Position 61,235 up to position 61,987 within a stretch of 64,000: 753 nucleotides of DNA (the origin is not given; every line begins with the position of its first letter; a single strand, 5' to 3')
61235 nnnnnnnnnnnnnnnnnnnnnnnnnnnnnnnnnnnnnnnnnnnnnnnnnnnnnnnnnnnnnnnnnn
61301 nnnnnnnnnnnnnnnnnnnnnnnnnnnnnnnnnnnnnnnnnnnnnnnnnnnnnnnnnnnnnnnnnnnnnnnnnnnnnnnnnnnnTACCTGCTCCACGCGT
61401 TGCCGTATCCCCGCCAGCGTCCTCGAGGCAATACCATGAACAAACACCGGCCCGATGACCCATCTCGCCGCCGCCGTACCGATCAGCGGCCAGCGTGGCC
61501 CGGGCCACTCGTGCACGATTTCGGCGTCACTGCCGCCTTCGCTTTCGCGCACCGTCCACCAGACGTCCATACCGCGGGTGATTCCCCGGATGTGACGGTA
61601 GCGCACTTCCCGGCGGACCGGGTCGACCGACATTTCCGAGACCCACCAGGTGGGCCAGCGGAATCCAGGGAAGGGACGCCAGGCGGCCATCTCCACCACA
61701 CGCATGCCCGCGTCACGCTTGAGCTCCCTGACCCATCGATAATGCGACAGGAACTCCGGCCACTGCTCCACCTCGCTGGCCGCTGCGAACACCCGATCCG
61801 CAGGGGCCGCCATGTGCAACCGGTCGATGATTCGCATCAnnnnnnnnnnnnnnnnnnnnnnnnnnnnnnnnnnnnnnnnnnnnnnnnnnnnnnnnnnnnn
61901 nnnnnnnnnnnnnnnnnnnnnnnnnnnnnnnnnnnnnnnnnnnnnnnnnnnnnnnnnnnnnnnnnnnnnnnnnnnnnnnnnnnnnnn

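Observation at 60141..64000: Tightly coupled five-gene operon: FAD oxidoreductase - flavin reductase - methyltransferase - SRPBCC - FabF-like KS (candidate specialised lipid/polyketide pathway; truncated by the window edge)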

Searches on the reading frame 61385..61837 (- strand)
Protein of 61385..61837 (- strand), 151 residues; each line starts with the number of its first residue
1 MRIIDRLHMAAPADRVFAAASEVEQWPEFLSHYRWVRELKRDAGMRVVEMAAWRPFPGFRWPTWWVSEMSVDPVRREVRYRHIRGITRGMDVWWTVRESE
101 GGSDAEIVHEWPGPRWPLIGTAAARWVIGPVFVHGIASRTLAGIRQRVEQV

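Call 4: search_protein_families(library=pfam, proteins=[window:61385-61837:-], max_evalue=0.01)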
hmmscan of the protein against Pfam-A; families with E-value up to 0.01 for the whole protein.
window:61385-61837:- (151 aa): 2 families
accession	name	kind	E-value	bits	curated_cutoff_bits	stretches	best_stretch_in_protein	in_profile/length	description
PF03364.25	Polyketide_cyc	-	1.1e-07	32.6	23.4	1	9-122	1-109/126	Polyketide cyclase / dehydrase and lipid transport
PF10604.15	Polyketide_cyc2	-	2.7e-05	24.9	27.4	1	8-149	9-142/142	Polyketide cyclase / dehydrase and lipid transport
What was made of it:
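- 61382..61837 (-): SRPBCC (helix-grip) protein resembling type II PKS aromatase/cyclases, 151 aa. Invariant core partner of the KS. PF03364 (call 4).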

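Call 5: search_protein_families(library=ncbifam, proteins=[window:61385-61837:-], max_evalue=0.01)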
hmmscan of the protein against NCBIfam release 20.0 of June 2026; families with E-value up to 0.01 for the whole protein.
window:61385-61837:- (151 aa): 0 families

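Call 10: find_homologous_proteins(query=window:61385-61837:-, max_evalue=0.001)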
Query window:61385-61837:- (151 aa): 6806 proteins with E <= 0.001 among 6867 candidates; the best 120 are listed.
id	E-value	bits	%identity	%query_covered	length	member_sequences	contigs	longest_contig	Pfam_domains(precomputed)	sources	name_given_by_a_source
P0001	1.0e-96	339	100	100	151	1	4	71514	PF03364.26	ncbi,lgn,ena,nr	ncbi:MAG TPA: SRPBCC family protein [Gemmatimonadales bacterium]|nr:SRPBCC family protein [Gemmatimo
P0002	4.4e-80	285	83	99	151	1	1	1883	PF03364.26,PF10604.16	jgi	jgi:uncharacterized membrane protein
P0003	5.7e-78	278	79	99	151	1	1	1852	PF03364.26,PF10604.16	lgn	-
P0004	8.9e-75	268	78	99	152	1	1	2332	PF03364.26,PF10604.16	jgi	jgi:ribosome-associated toxin RatA of RatAB toxin-antitoxin module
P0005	2.3e-74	267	79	100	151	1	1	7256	PF03364.26,PF10604.16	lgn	-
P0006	1.2e-73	264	77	99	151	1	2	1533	PF03364.26,PF10604.16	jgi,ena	-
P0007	4.1e-73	263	78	100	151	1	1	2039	PF03364.26,PF10604.16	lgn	-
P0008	3.3e-69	250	75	99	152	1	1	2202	PF03364.26,PF10604.16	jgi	jgi:hypothetical protein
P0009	8.4e-68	245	72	100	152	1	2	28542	PF10604.16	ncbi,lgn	ncbi:MAG: SRPBCC family protein [Gemmatimonadota bacterium]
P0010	9.7e-67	242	72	100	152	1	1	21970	PF10604.16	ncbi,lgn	-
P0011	1.1e-65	238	71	100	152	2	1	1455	PF03364.26,PF10604.16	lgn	-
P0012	4.5e-65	236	70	99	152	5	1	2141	PF03364.26,PF10604.16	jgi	-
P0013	4.8e-65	236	71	99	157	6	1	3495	PF03364.26,PF10604.16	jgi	jgi:ribosome-associated toxin RatA of RatAB toxin-antitoxin module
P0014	6.2e-65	236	71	99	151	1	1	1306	PF10604.16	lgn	-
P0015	3.4e-62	227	70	99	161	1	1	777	PF03364.26,PF10604.16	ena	-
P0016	1.3e-61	225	70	99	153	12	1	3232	PF03364.26,PF10604.16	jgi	jgi:coenzyme Q-binding protein COQ10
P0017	1.7e-61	225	69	99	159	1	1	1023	PF03364.26,PF10604.16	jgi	jgi:hypothetical protein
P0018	5.4e-61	223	67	99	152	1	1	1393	PF03364.26,PF10604.16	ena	-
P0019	5.7e-61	223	67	99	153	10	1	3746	PF03364.26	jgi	jgi:coenzyme Q-binding protein COQ10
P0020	1.2e-60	222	65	99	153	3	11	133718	PF03364.26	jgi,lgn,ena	-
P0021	2.4e-60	221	68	99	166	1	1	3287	PF03364.26,PF10604.16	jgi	jgi:ribosome-associated toxin RatA of RatAB toxin-antitoxin module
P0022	2.6e-60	221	70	98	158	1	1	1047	PF03364.26,PF10604.16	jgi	jgi:ribosome-associated toxin RatA of RatAB toxin-antitoxin module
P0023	2.6e-60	221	67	99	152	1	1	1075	PF03364.26,PF10604.16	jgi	jgi:hypothetical protein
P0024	2.9e-60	221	67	99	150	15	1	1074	PF03364.26,PF10604.16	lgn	-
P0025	3.2e-60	221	66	98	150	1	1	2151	PF03364.26,PF10604.16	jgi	jgi:ribosome-associated toxin RatA of RatAB toxin-antitoxin module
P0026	3.9e-60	220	67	99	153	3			PF03364.26,PF10604.16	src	-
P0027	4.2e-60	220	64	99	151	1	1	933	PF03364.26,PF10604.16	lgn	-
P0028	4.7e-60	220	66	99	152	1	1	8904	PF03364.26,PF10604.16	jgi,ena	jgi:ribosome-associated toxin RatA of RatAB toxin-antitoxin module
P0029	4.7e-60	220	65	99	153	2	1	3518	PF03364.26,PF10604.16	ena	-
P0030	5.1e-60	220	67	99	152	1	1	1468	PF03364.26,PF10604.16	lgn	-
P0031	5.3e-60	220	67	99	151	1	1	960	PF03364.26,PF10604.16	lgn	-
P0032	5.7e-60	220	69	99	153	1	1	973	PF03364.26,PF10604.16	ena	-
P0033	6.7e-60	220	65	99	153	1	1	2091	PF03364.26,PF10604.16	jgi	jgi:uncharacterized membrane protein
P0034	7.3e-60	219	67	99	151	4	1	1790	PF03364.26,PF10604.16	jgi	-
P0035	8.1e-60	219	66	100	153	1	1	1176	PF03364.26,PF10604.16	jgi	jgi:ribosome-associated toxin RatA of RatAB toxin-antitoxin module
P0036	9.7e-60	219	68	99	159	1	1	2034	PF03364.26,PF10604.16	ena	-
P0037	1.1e-59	219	66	99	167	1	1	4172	PF03364.26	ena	-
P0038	1.1e-59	219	69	99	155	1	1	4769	PF03364.26,PF10604.16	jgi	jgi:ribosome-associated toxin RatA of RatAB toxin-antitoxin module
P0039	1.3e-59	219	66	99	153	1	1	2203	PF03364.26,PF10604.16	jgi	jgi:ribosome-associated toxin RatA of RatAB toxin-antitoxin module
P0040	1.4e-59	218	66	99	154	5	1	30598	PF03364.26,PF10604.16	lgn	-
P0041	1.6e-59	218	68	100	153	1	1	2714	PF03364.26,PF10604.16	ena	-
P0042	1.9e-59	218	65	99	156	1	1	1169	PF03364.26,PF10604.16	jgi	jgi:uncharacterized membrane protein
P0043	2.0e-59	218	65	99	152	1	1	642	PF03364.26,PF10604.16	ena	-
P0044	2.1e-59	218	68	99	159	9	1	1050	PF03364.26,PF10604.16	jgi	jgi:hypothetical protein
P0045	2.2e-59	218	65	98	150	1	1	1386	PF03364.26,PF10604.16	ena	-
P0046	2.6e-59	218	67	99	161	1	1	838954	PF03364.26,PF10604.16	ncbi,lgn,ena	-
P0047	3.9e-59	217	64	99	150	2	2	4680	PF03364.26,PF10604.16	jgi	jgi:hypothetical protein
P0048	4.1e-59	217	63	99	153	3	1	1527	PF03364.26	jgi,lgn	-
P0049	4.1e-59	217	65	99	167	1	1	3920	PF03364.26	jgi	jgi:ribosome-associated toxin RatA of RatAB toxin-antitoxin module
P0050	4.9e-59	217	65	99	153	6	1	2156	PF03364.26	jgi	jgi:ribosome-associated toxin RatA of RatAB toxin-antitoxin module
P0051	5.6e-59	217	65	99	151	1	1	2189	PF03364.26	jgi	jgi:uncharacterized membrane protein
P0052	5.7e-59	217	65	99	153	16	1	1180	PF03364.26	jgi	jgi:uncharacterized membrane protein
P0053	5.7e-59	216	66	99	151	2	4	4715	PF03364.26,PF10604.16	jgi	jgi:hypothetical protein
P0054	5.9e-59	216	63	99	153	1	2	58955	PF03364.26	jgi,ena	jgi:uncharacterized membrane protein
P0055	6.0e-59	216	67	100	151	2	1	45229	PF03364.26,PF10604.16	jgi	-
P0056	6.5e-59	216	67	99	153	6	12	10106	PF03364.26,PF10604.16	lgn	-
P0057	8.9e-59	216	65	99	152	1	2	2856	PF03364.26,PF10604.16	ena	-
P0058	9.2e-59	216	65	99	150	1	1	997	PF03364.26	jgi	jgi:coenzyme Q-binding protein COQ10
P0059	9.8e-59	216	67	99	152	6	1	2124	PF03364.26,PF10604.16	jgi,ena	jgi:ribosome-associated toxin RatA of RatAB toxin-antitoxin module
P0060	1.2e-58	216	65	99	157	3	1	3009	PF03364.26,PF10604.16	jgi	-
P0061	1.2e-58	215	66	99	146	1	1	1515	PF03364.26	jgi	jgi:hypothetical protein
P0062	1.3e-58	215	65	99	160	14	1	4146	PF03364.26,PF10604.16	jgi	jgi:ribosome-associated toxin RatA of RatAB toxin-antitoxin module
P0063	1.3e-58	215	68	99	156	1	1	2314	PF03364.26,PF10604.16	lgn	-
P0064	1.4e-58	215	68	99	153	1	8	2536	PF03364.26,PF10604.16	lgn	-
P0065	1.5e-58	215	64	99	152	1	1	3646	PF03364.26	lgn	-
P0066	1.5e-58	215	65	98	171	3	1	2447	PF03364.26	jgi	jgi:uncharacterized membrane protein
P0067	1.6e-58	215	64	99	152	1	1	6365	PF03364.26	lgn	-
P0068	1.6e-58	215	66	98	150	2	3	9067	PF03364.26,PF10604.16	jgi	jgi:ribosome-associated toxin RatA of RatAB toxin-antitoxin module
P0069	1.9e-58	215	65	99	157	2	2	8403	PF03364.26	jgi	jgi:coenzyme Q-binding protein COQ10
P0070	1.9e-58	215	66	98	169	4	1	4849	PF03364.26,PF10604.16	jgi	-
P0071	2.0e-58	215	64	99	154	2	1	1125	PF03364.26,PF10604.16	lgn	-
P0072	2.1e-58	215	66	99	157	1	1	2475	PF03364.26,PF10604.16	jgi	jgi:hypothetical protein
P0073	2.2e-58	215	65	99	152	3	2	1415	PF03364.26,PF10604.16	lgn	-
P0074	2.2e-58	215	62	99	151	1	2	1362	PF03364.26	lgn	-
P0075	2.2e-58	215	66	100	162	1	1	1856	PF03364.26,PF10604.16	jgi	jgi:ribosome-associated toxin RatA of RatAB toxin-antitoxin module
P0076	2.2e-58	215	65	99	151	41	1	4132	PF03364.26,PF10604.16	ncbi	-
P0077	2.4e-58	214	63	99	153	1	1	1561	PF03364.26,PF10604.16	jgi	jgi:uncharacterized membrane protein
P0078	2.6e-58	214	65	99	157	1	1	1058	PF03364.26,PF10604.16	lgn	-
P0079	2.7e-58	214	65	99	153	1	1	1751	PF03364.26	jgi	jgi:hypothetical protein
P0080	2.7e-58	214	64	99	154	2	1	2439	PF03364.26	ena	-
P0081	2.8e-58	214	67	99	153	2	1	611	PF03364.26,PF10604.16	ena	-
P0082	2.9e-58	214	65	99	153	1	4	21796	PF03364.26,PF10604.16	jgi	jgi:ribosome-associated toxin RatA of RatAB toxin-antitoxin module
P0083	2.9e-58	214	64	100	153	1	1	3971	PF03364.26,PF10604.16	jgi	jgi:hypothetical protein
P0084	2.9e-58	214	63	99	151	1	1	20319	PF03364.26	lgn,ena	-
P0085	3.0e-58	214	65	99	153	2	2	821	PF03364.26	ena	-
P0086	3.0e-58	214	66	97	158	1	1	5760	PF03364.26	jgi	jgi:ribosome-associated toxin RatA of RatAB toxin-antitoxin module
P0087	3.1e-58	214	64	99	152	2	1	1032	PF03364.26,PF10604.16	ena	-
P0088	3.2e-58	214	65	99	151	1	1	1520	PF03364.26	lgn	-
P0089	3.4e-58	214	66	99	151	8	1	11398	PF03364.26,PF10604.16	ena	-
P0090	3.4e-58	214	65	99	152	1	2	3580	PF03364.26,PF10604.16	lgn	-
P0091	3.4e-58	214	66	99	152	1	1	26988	PF03364.26,PF10604.16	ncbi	-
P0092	3.5e-58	214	65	99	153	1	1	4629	PF03364.26,PF10604.16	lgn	-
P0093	3.7e-58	214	68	99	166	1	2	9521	PF03364.26,PF10604.16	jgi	jgi:coenzyme Q-binding protein COQ10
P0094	3.8e-58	214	65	99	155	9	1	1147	PF03364.26,PF10604.16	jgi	-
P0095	3.9e-58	214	66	99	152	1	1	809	PF03364.26,PF10604.16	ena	-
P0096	4.0e-58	214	69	99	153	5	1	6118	PF03364.26,PF10604.16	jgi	jgi:ribosome-associated toxin RatA of RatAB toxin-antitoxin module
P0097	4.0e-58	214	66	99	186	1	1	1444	PF03364.26,PF10604.16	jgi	jgi:hypothetical protein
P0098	4.1e-58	214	63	99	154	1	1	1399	PF03364.26,PF10604.16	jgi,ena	-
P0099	4.2e-58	214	64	100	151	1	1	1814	PF03364.26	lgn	-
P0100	4.2e-58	214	65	99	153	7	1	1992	PF03364.26,PF10604.16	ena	-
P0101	4.2e-58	214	64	99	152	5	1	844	PF03364.26,PF10604.16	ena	-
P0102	4.5e-58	214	65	99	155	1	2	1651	PF03364.26,PF10604.16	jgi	jgi:hypothetical protein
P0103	4.5e-58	214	64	99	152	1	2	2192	PF03364.26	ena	-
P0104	4.9e-58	213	64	99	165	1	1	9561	PF03364.26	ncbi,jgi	jgi:hypothetical protein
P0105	5.0e-58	213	64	99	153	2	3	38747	PF03364.26,PF10604.16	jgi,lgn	jgi:ribosome-associated toxin RatA of RatAB toxin-antitoxin module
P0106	5.0e-58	213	68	99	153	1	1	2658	PF03364.26,PF10604.16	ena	-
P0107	5.1e-58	213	62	100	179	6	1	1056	PF03364.26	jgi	jgi:ribosome-associated toxin RatA of RatAB toxin-antitoxin module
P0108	5.3e-58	213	64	99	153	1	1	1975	PF03364.26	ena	-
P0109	5.4e-58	213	65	99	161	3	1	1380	PF03364.26,PF10604.16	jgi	jgi:hypothetical protein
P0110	5.7e-58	213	65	99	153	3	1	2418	PF03364.26,PF10604.16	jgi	jgi:ribosome-associated toxin RatA of RatAB toxin-antitoxin module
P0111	5.7e-58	213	66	99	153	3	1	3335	PF03364.26,PF10604.16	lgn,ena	-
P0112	5.7e-58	213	65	99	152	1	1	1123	PF03364.26,PF10604.16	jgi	jgi:uncharacterized membrane protein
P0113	5.8e-58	213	64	99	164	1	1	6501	PF03364.26,PF10604.16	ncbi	-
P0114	6.1e-58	213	64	99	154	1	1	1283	PF03364.26,PF10604.16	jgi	jgi:uncharacterized membrane protein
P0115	6.1e-58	213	67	99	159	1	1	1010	PF03364.26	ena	-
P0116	6.1e-58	213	66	97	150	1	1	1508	PF03364.26,PF10604.16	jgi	-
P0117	6.6e-58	213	65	99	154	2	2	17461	PF03364.26,PF10604.16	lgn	-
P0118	6.9e-58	213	63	99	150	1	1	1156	PF03364.26,PF10604.16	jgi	jgi:uncharacterized membrane protein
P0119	7.1e-58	213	66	99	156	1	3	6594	PF03364.26,PF10604.16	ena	-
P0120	7.2e-58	213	63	99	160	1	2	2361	PF03364.26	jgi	jgi:ribosome-associated toxin RatA of RatAB toxin-antitoxin module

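Call 12: find_related_loci(query=A1, collection=genome_contigs, flank=10000)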
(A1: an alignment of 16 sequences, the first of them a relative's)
Query A1 (151 aa) in genome_contigs; peptide patterns used: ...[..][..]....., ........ (x = any residue, [..] = any of these).
600 stretches matched a pattern (row limit reached: there are more); 233 encode a relative of the query (tblastn E <= 1e-3); the best 80 are kept; 80 distinct loci.
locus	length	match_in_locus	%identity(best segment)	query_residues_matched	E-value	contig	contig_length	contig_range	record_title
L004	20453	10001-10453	64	1-151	6e-60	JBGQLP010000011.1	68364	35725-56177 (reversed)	MAG: Gemmatimonadota bacterium isolate OBJ2_061818_050_35 k141_26103_length_68364_cov_14.2843, whole genome shotgun sequ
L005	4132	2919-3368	64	1-150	1e-59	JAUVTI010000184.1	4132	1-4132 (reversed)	MAG: Gemmatimonadales bacterium isolate CSMAG_762 CSMAG_762_k141_2381343_length_4132_cov_4.9208, whole genome shotgun se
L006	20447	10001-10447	62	1-149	9e-59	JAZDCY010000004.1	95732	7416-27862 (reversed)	MAG: Gemmatimonadota bacterium isolate LQ108M_Bin_23 LQ108M_Bin_23_scaffold_4, whole genome shotgun sequence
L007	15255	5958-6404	64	1-149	6e-59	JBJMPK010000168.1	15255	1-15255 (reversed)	MAG: Gemmatimonadales bacterium isolate H1_16_all_fractions_metab_conc_20_65_10 k255_3692254, whole genome shotgun seque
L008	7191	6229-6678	63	1-150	1e-58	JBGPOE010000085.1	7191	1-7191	MAG: Gemmatimonadota bacterium isolate OBJ_0618_7090110_199 k141_4465438_length_7191_cov_16.9030, whole genome shotgun s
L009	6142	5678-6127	66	1-150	2e-58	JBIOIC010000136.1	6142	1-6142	MAG: Gemmatimonadales bacterium isolate GcA5-1 k141_296971_length_6142_cov_12.7754, whole genome shotgun sequence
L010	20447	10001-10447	64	1-149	2e-58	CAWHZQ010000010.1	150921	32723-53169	MAG: uncultured Gemmatimonadales bacterium isolate MFD08821.bin.2.30 genome assembly, contig: contig_38092, whole genome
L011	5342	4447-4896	66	1-150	1e-58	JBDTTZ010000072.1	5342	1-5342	MAG: Gemmatimonadota bacterium isolate cluster3_bin.32 NODE_85979_length_5342_cov_13.978438, whole genome shotgun sequen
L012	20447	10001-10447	68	1-149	2e-58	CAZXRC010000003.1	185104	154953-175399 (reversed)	MAG TPA_asm: uncultured Gemmatimonadaceae bacterium isolate SRP237561_co1_380 genome assembly, contig: NODE_78_length_18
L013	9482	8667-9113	61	1-149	3e-58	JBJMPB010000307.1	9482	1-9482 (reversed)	MAG: Gemmatimonadales bacterium isolate 12C16O_0h_50_P10_coass_bin_6 k141_232163, whole genome shotgun sequence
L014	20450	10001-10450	62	1-150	3e-58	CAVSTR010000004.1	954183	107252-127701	MAG: uncultured Gemmatimonadales bacterium isolate MFD09212.bin.1.3 genome assembly, contig: contig_6339, whole genome s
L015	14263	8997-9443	65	1-149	5e-58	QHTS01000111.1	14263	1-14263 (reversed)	MAG: Gemmatimonadetes bacterium isolate AG46 14_0903_13_30cm_scaffold_1308258_curated, whole genome shotgun sequence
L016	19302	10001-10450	62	1-150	5e-58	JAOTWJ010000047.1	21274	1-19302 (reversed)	MAG: Gemmatimonadota bacterium isolate 13_May_SF_Bin78 13_May_SF_Bin78_scaffold_1667_c1, whole genome shotgun sequence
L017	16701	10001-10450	64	1-150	1e-57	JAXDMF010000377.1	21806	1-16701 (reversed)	MAG: Gemmatimonadales bacterium isolate BP_635 scaffold_5083784, whole genome shotgun sequence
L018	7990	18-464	64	1-149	1e-57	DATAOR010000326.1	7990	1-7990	MAG TPA_asm: Gemmatimonadales bacterium isolate SMAG_U7050 k141_8877660, whole genome shotgun sequence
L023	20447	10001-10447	63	1-149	3e-57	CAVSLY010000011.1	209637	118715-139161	MAG: uncultured Gemmatimonadales bacterium isolate MFD09206.bin.3.364 genome assembly, contig: contig_25538, whole genom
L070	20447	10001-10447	61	1-149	2e-54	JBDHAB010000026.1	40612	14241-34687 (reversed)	MAG: Gemmatimonadota bacterium isolate M3-44_Bin_129 M3-44_Bin_129_scaffold_2430, whole genome shotgun sequence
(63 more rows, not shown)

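Call 16: search_solved_structures(query=window:61385-61837:-, max_evalue=1)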
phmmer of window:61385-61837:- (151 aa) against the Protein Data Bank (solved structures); distinct sequences matched with E-value up to 1: 9.
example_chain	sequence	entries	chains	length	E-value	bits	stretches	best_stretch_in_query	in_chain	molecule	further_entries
2kf2_A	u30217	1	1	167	1.4e-07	34.6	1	7-103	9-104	Putative polyketide cyclase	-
3tl1_A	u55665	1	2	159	2.2e-07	34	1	7-103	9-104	Polyketide cyclase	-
3tvr_A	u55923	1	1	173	2.5e-07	33.8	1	6-103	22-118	Polyketide cyclase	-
2rez_A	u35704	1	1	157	2.6e-05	27.2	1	8-111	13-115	Multifunctional cyclase-dehydratase-3-O-methyl transferase tcmN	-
2res_A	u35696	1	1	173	2.9e-05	27.1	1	8-111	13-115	Multifunctional cyclase-dehydratase-3-O-methyl transferase tcmN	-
3tvq_A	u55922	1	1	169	3.2e-05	26.9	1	9-111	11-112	Multifunctional cyclase-dehydratase-3-O-methyl transferase tcmN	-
2rer_A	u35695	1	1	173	3.3e-05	26.9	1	8-111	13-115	Multifunctional cyclase-dehydratase-3-O-methyl transferase tcmN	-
4xrw_A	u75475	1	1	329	0.00058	22.8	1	9-82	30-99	BexL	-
3tfz_A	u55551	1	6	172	0.21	14.5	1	7-84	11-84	Cyclase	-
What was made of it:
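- TcmN is itself a cyclase-O-methyltransferase fusion, according to its PDB molecule name (call 16).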

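Call 25: search_protein_families(library=ncbifam, proteins=[L070:7168-7950:-], max_evalue=0.001)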
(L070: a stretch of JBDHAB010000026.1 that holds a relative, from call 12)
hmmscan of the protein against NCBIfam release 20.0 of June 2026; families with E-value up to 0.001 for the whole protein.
L070:7168-7950:- (260 aa): 45 families (the best 25 are shown)
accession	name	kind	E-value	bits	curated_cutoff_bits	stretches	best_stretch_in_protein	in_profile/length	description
NF001244.0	PRK00216.1-5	equivalog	5.8e-57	192.7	216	1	21-250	6-235/236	bifunctional demethylmenaquinone methyltransferase/2-methoxy-6-polyprenyl-1,4-benzoquinol methylase UbiE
TIGR01934.1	MenG_MenH_UbiE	subfamily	2.5e-52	177.4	158.35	1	25-250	1-223/223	ubiquinone/menaquinone biosynthesis methyltransferase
NF052510.1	methyltran_MpqE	exception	2.7e-40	138.2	335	1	21-250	4-234/234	methyl-plastoquinone biosynthesis methyltransferase MpqE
NF001242.0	PRK00216.1-3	equivalog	6e-37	127.4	351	1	21-250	26-257/258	bifunctional demethylmenaquinone methyltransferase/2-methoxy-6-polyprenyl-1,4-benzoquinol methylase UbiE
NF001243.0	PRK00216.1-4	equivalog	1.2e-36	126.2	235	1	21-251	5-234/237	demethylmenaquinone methyltransferase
NF001241.0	PRK00216.1-2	equivalog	3.4e-35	121.8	327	1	23-251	11-230/231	demethylmenaquinone methyltransferase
TIGR02752.1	MenG_heptapren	equivalog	1.9e-33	115.9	419.85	1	21-249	3-230/231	demethylmenaquinone methyltransferase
NF001240.0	PRK00216.1-1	equivalog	6.9e-27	94.1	378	1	21-234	21-234/251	bifunctional demethylmenaquinone methyltransferase/2-methoxy-6-polyprenyl-1,4-benzoquinol methylase UbiE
NF043040.1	corrin_prot_MT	hypoth_equivalog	9.3e-20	71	180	1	30-250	9-216/216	corrinoid protein-associated methyltransferase CpaM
NF041537.1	ArsM_AhpD_UU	exception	5.8e-17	61.5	510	1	69-170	80-182/345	arsenite methyltransferase/AhpD domain selenoprotein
NF008823.0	PRK11873.1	subfamily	5.4e-15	55.6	263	1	68-168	80-181/272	arsenite methyltransferase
NF004452.0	PRK05785.1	equivalog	8.6e-15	54.8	207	1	20-248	6-222/228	hypothetical protein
NF041536.1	ArsM_DUF2284_UU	exception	1.2e-13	50.2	575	1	68-170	79-182/459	arsenite methyltransferase/DUF2284 domain selenoprotein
TIGR02072.1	BioC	equivalog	4.1e-13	49.7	184.95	1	49-171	17-135/244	malonyl-ACP O-methyltransferase BioC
NF047649.1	MTase_UXPK_star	exception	8.4e-13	48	460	1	68-170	80-183/283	methyltransferase/UXPK-star double selenoprotein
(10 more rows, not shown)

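Call 62: predict_structure(alignment_id=A1)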
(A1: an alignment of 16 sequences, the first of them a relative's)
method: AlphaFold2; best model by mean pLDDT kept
length: 151 residues; sequences in the alignment: 16
mean_pLDDT: 88.2   pTM: 0.81
mean pLDDT of the five models: 88.2, 86.3, 85.6, 85.1, 83.6
residues with pLDDT >= 90: 98; 70-90: 33; 50-70: 20; < 50: 0
segments of 3 or more residues with pLDDT < 50: none
pLDDT, mean of each block of 10 residues (from residue 1): 94 95 94 94 92 73 90 95 90 96 96 69 71 84 94 62
secondary structure, 60 per line:
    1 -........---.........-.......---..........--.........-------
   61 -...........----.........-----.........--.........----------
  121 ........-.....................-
elements in order: E2-9 H13-21 H23-29 E33-42 E45-53 E62-72 E77-85 E91-99 E102-110 H121-128 H130-150

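Call 64: fold_search(model_id=the predicted structure, library=pdb)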
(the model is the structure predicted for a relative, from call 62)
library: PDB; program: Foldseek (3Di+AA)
matches with E <= 10: 1262; with E <= 0.001: 325
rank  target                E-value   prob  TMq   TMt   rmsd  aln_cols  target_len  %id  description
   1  3tvr                  2.3e-11  1.00  0.78  0.70   3.2       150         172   25  Crystal Structure of Streptomyces coelicolor Polyketide Aromatase/Cyclase whiE-ORFVI (released 2012-04-04)
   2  3tl1_A                3.9e-11  1.00  0.81  0.78   2.7       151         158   24  Crystal structure of the Streptomyces coelicolor WhiE ORFVI polyketide aromatase/cyclase (released 2012-04-04)
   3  2rer                  6.2e-11  1.00  0.76  0.75   3.4       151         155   22  Crystal structure of the aromatase/cyclase domain of TcmN from Streptomyces glaucescens (released 2008-04-22)
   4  2res                  1.5e-10  1.00  0.75  0.74   3.7       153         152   24  Tetracenomycin ARO/CYC mutant R69A (released 2008-04-22)
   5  3tfz_F                1.6e-10  1.00  0.87  0.82   1.9       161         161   19  Crystal structure of Zhui aromatase/cyclase from Streptomcyes sp. R1128 (released 2011-09-14)
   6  3tvq                  1.8e-10  1.00  0.77  0.76   3.4       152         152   23  Crystal structure of TCM Aro/Cyc complexed with trans-dihidroquercetin (released 2012-04-04)
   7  3tfz_A                2.6e-10  1.00  0.87  0.79   1.9       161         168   19  Crystal structure of Zhui aromatase/cyclase from Streptomcyes sp. R1128 (released 2011-09-14)
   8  3tfz_E                4.4e-10  1.00  0.86  0.80   2.1       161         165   20  Crystal structure of Zhui aromatase/cyclase from Streptomcyes sp. R1128 (released 2011-09-14)
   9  2d4r_C                4.7e-10  1.00  0.85  0.88   2.1       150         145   16  Crystal structure of TTHA0849 from Thermus thermophilus HB8 (released 2005-12-13)
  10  2kf2_MODEL_1_A        4.9e-10  1.00  0.71  0.65   5.0       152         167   26  Solution NMR structure of of Streptomyces coelicolor polyketide cyclase SCO5315. Northeast Structural Genomics (released 2009-05-19)
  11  3tfz_B                5.6e-10  1.00  0.88  0.81   2.0       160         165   19  Crystal structure of Zhui aromatase/cyclase from Streptomcyes sp. R1128 (released 2011-09-14)
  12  2rez                  5.6e-10  1.00  0.81  0.79   2.7       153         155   23  Tetracenomycin ARO/CYC NaI Structure (released 2008-04-22)
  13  3tfz_C                7.0e-10  1.00  0.86  0.79   2.4       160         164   19  Crystal structure of Zhui aromatase/cyclase from Streptomcyes sp. R1128 (released 2011-09-14)
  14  2d4r_A                1.0e-09  1.00  0.85  0.87   2.2       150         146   16  Crystal structure of TTHA0849 from Thermus thermophilus HB8 (released 2005-12-13)
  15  4xrw                  1.4e-08  1.00  0.78  0.41   3.6       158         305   18  Crystal structure of the di-domain ARO/CYC BexL from the BE-7585A biosynthetic pathway (released 2015-12-02)
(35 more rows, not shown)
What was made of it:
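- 61382..61837 (-): AF2 model pLDDT 88; Foldseek best hits are WhiE, TcmN and ZhuI at E about 1e-11 (calls 62, 64).
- The SRPBCC's nearest relatives are aromatase/cyclases (call 64).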
